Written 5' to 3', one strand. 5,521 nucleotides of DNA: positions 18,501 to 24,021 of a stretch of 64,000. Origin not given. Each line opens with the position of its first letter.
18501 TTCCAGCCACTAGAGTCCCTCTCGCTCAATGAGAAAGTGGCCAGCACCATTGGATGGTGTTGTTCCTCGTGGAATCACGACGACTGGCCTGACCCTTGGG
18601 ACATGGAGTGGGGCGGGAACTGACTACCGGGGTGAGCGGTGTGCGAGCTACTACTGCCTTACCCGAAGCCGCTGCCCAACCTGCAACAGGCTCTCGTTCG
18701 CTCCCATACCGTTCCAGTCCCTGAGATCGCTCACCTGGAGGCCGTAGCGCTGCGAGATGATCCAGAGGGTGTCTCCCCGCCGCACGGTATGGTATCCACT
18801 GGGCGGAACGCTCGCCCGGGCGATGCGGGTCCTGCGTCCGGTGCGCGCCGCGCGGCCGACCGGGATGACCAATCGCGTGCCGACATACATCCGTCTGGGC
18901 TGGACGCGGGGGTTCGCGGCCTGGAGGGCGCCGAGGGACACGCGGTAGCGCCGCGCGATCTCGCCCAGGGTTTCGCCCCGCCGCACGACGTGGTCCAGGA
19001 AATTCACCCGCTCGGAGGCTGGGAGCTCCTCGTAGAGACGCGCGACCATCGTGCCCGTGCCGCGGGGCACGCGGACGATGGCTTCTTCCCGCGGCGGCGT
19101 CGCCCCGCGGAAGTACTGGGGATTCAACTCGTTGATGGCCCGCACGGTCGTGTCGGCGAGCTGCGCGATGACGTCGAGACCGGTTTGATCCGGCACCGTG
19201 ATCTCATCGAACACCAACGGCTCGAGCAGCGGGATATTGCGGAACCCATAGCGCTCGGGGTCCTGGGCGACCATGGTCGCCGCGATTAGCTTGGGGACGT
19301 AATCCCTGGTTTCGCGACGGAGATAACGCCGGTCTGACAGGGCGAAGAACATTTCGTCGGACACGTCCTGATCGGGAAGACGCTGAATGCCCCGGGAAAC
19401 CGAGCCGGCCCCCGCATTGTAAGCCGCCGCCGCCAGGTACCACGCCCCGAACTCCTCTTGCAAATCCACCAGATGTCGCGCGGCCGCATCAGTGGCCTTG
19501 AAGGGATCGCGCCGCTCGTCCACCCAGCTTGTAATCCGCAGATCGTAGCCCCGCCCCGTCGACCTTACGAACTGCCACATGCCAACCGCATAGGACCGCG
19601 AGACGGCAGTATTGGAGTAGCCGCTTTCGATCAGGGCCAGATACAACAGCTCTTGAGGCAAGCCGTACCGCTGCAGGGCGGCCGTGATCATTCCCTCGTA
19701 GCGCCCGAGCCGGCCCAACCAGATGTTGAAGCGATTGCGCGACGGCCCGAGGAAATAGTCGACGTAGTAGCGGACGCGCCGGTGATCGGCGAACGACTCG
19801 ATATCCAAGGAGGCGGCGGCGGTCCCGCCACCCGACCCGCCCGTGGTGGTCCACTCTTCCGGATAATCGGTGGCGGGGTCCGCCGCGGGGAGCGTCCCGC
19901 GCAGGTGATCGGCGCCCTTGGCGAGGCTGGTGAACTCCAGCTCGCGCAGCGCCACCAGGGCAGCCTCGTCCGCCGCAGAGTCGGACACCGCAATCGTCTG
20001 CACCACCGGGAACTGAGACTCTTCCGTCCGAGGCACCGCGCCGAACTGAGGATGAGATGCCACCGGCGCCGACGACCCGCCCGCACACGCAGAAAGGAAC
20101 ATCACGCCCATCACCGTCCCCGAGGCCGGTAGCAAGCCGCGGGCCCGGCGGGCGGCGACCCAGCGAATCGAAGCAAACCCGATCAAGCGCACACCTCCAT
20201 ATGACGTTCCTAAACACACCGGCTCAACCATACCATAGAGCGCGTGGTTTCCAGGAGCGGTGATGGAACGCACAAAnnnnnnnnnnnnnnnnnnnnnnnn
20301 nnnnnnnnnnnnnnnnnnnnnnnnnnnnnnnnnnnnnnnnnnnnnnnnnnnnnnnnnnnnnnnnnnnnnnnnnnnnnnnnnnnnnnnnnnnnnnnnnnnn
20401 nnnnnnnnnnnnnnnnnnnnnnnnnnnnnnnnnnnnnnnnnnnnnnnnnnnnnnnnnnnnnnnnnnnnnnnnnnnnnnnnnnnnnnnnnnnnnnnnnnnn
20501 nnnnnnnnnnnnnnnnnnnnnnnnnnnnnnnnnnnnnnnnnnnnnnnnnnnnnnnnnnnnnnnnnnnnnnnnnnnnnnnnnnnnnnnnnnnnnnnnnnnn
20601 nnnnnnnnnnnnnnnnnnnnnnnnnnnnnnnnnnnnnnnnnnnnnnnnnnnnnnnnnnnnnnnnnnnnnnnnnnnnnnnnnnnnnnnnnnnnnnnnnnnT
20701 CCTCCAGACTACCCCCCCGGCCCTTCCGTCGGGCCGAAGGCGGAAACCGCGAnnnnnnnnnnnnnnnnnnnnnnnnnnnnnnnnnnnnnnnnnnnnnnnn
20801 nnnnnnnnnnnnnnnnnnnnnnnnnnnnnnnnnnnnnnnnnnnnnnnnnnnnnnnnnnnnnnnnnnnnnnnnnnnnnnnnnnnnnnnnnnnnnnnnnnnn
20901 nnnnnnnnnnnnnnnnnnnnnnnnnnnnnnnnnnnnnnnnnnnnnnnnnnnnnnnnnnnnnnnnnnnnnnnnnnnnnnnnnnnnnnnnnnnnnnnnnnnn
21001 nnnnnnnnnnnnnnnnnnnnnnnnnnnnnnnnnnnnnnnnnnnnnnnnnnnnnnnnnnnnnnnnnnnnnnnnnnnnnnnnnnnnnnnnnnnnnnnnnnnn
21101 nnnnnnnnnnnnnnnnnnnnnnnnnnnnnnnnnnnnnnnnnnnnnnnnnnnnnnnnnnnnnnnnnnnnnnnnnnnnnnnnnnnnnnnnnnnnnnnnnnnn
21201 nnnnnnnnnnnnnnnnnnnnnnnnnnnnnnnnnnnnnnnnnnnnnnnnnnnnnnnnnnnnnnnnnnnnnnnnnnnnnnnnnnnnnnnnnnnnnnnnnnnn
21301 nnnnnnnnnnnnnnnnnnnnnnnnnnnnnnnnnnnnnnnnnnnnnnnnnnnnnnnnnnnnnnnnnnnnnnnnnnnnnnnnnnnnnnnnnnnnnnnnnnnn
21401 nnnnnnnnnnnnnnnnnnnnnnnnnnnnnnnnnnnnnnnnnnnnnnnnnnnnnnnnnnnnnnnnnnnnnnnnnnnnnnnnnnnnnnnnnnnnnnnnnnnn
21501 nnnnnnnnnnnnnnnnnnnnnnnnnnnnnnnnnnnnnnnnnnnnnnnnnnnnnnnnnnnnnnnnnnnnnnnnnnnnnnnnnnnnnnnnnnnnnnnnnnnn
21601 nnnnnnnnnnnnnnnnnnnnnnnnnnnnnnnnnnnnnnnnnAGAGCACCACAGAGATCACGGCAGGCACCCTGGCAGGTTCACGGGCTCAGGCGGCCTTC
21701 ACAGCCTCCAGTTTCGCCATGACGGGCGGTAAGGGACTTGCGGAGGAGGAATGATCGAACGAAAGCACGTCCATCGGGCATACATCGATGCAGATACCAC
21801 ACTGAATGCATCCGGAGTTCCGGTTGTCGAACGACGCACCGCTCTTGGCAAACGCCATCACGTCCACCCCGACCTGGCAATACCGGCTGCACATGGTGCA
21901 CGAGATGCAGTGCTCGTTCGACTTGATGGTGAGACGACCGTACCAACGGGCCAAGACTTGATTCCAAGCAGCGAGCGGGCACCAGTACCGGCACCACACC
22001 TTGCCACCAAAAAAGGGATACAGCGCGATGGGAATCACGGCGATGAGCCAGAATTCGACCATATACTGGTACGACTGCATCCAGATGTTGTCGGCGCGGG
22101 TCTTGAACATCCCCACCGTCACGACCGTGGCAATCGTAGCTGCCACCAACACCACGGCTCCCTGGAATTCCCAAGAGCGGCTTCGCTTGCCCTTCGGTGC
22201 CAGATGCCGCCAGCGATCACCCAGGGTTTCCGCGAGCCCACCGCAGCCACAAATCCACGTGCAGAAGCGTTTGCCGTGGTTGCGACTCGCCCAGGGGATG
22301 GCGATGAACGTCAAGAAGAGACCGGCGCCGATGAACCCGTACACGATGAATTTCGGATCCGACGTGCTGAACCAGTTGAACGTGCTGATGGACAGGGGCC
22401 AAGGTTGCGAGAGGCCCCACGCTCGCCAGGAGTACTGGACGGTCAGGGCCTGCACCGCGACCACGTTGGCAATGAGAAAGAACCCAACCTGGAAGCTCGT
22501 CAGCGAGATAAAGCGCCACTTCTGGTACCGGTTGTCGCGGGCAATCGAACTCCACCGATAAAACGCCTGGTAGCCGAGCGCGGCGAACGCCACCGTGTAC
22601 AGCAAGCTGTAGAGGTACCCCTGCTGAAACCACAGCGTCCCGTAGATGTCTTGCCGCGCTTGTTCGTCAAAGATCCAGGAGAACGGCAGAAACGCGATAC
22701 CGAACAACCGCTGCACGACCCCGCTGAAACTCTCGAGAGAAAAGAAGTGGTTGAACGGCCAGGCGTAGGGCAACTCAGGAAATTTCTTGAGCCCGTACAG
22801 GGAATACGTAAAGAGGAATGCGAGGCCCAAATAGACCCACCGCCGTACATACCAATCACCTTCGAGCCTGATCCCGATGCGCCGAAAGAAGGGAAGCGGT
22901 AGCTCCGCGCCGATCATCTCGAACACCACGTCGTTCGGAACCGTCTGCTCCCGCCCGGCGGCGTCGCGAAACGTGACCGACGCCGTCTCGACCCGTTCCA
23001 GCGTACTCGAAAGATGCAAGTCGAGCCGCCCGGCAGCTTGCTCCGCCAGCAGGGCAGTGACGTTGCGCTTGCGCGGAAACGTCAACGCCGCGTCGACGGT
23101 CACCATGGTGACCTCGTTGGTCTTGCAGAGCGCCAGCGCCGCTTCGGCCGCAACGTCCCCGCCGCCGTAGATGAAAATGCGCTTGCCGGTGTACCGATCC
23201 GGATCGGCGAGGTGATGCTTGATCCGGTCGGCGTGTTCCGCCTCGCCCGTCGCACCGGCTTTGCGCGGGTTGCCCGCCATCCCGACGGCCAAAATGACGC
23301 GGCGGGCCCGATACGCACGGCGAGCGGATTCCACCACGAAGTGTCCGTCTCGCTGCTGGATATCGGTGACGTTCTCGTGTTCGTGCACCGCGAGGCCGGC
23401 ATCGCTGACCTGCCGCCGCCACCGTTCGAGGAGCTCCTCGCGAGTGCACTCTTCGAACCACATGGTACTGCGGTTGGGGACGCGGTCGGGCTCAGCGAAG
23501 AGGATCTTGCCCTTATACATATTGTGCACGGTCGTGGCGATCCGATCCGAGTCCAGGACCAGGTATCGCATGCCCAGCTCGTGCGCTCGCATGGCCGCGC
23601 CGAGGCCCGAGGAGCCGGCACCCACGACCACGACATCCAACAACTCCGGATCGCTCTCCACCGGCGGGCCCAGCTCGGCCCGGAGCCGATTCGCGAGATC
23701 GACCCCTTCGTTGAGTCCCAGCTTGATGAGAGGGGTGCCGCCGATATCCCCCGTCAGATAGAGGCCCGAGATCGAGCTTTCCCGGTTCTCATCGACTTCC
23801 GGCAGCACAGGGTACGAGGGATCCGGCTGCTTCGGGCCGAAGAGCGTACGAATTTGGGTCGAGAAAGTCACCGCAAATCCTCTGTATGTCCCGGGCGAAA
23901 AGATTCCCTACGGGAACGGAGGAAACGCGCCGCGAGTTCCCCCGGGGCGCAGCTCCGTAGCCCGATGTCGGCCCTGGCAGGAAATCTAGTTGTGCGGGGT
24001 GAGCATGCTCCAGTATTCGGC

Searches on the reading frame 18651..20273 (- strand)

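Call 88: search_protein_families(library=pfam, proteins=[window:18651-20273:-], max_evalue=0.001)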
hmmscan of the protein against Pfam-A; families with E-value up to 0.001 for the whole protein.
window:18651-20273:- (540 aa): 2 families
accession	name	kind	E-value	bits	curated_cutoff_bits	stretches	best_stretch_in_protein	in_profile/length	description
PF01476.26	LysM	-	6.2e-27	93.7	20.9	2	495-538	1-42/43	LysM domain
PF01464.25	SLT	-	7.2e-25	87.3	21.3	1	197-298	4-107/117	Transglycosylase SLT domain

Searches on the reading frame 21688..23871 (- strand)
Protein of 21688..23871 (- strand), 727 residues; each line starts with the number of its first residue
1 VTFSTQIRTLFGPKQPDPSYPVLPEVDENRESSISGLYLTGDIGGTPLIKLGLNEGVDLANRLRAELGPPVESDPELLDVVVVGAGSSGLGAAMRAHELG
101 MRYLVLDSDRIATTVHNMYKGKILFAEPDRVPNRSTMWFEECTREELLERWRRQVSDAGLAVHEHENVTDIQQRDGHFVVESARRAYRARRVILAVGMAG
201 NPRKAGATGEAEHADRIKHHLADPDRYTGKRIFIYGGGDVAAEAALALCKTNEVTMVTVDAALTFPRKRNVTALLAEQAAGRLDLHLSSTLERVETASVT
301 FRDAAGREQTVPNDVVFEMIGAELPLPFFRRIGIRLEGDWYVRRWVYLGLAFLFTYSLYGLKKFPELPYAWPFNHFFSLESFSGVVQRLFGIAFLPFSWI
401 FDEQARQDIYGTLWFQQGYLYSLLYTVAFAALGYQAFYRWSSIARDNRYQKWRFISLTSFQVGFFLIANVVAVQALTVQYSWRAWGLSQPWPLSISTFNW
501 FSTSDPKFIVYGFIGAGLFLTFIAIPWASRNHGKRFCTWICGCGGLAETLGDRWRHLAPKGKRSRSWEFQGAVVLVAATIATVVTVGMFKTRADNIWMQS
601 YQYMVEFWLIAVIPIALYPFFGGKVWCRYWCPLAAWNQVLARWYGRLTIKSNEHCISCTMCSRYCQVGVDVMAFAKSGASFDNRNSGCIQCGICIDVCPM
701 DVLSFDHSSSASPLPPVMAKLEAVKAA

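Call 3: search_protein_families(library=pfam, proteins=[window:21688-23871:-], max_evalue=0.01)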
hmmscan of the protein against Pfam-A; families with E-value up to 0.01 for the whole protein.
window:21688-23871:- (727 aa): 21 families
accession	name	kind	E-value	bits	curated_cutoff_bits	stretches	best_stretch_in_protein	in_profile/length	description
PF13738.12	Pyr_redox_3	-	4.8e-30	105.3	30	1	81-336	1-281/305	Pyridine nucleotide-disulphide oxidoreductase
PF07992.20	Pyr_redox_2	-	6.8e-19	68.8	26.1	1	79-336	2-251/291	Pyridine nucleotide-disulphide oxidoreductase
PF03486.20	HI0933_like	-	3.8e-10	40.1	50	1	138-240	102-191/244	HI0933-like protein Rossmann domain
PF01266.30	DAO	-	1.7e-07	31.6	27.9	1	79-114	1-39/353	FAD dependent oxidoreductase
PF14697.11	Fer4_21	-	4.9e-07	30.2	35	1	652-702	5-56/59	4Fe-4S dicluster domain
PF13187.11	Fer4_9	-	8.8e-07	29.3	27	1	654-702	1-51/52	4Fe-4S dicluster domain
PF00070.33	Pyr_redox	-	1.2e-06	29.4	22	0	231-297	1-69/82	Pyridine nucleotide-disulphide oxidoreductase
PF12838.12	Fer4_7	-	1.8e-06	28.8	27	2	654-702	1-52/52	4Fe-4S dicluster domain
PF00037.32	Fer4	-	2.1e-06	27.7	21.1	1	688-703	8-23/24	4Fe-4S binding domain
PF12801.12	Fer4_5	-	0.00016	22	22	1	607-646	4-43/48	4Fe-4S binding domain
PF00890.30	FAD_binding_2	-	0.0002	21.1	20.4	1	79-107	1-29/414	FAD binding domain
PF13434.12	Lys_Orn_oxgnase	-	0.00034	20.3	21.3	1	168-257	118-216/339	L-lysine 6-monooxygenase/L-ornithine 5-monooxygenase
PF13237.11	Fer4_10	-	0.00047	20.5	25.5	1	650-699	4-53/53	4Fe-4S dicluster domain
PF12800.12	Fer4_4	-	0.0012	19.5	24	1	686-701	2-17/17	4Fe-4S binding domain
PF13484.11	Fer4_16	-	0.0013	19.8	30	0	688-706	2-20/66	4Fe-4S double cluster binding domain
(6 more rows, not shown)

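Call 4: search_protein_families(library=ncbifam, proteins=[window:21688-23871:-], max_evalue=0.01)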
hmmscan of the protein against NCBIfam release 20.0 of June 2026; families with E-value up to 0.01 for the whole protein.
window:21688-23871:- (727 aa): 81 families (the best 25 are shown)
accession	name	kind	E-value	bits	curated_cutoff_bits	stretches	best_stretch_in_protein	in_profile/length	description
TIGR04018.1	Bthiol_YpdA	hypoth_equivalog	2.2e-37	128.6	339.9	1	79-339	1-264/316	YpdA family putative bacillithiol disulfide reductase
TIGR01292.1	TRX_reduct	equivalog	1.6e-17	63.3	343.45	1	79-331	2-245/300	thioredoxin-disulfide reductase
TIGR02163.1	napH_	subfamily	1.8e-16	60.4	213.05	1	513-706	63-254/255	NapH/MauN family ferredoxin-type protein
TIGR03143.1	AhpF_homolog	hypoth_equivalog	1.9e-15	56.4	687.65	1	76-264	3-179/555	putative alkyl hydroperoxide reductase F subunit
NF007013.0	PRK09477.1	equivalog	9.8e-14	51.1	234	1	462-708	36-279/286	quinol dehydrogenase ferredoxin subunit NapH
NF040505.1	ArsO_flavin_mono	equivalog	1.8e-13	50.7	425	1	79-264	2-195/346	ArsO family NAD(P)H-dependent flavin-containing monooxygenase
TIGR03140.1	AhpF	equivalog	2.3e-09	36.4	502.9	1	72-257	207-381/515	alkyl hydroperoxide reductase subunit F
TIGR00275.1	TIGR00275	subfamily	3.3e-09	36.1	183.8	1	145-224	106-185/401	aminoacetone oxidase family FAD-binding enzyme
NF004541.0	PRK05888.2-2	equivalog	5.6e-09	36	217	1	652-704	60-112/168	NADH-quinone oxidoreductase subunit NuoI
TIGR01971.1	NuoI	subfamily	1.6e-07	30.9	113.05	1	641-706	27-101/121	NADH-quinone oxidoreductase, chain I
NF008425.0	PRK11259.1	equivalog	1.8e-07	30.4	257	1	145-198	150-203/377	N-methyl-L-tryptophan oxidase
TIGR01350.1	lipoamide_DH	equivalog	1.9e-07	30.2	408.8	0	78-110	2-34/461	dihydrolipoyl dehydrogenase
NF038196.1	ferrodoxin_EFR1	subfamily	6e-07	29.7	75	1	648-708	179-234/242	EFR1 family ferrodoxin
NF050086.1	pipecolate_AmaA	exception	7e-07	28.2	600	1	78-113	26-61/425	L-pipecolate oxidase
NF042909.1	FMH_DH_FwdF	exception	8.8e-07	28.3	375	1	626-706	232-314/336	tungsten-dependent formylmethanofuran dehydrogenase subunit FwdF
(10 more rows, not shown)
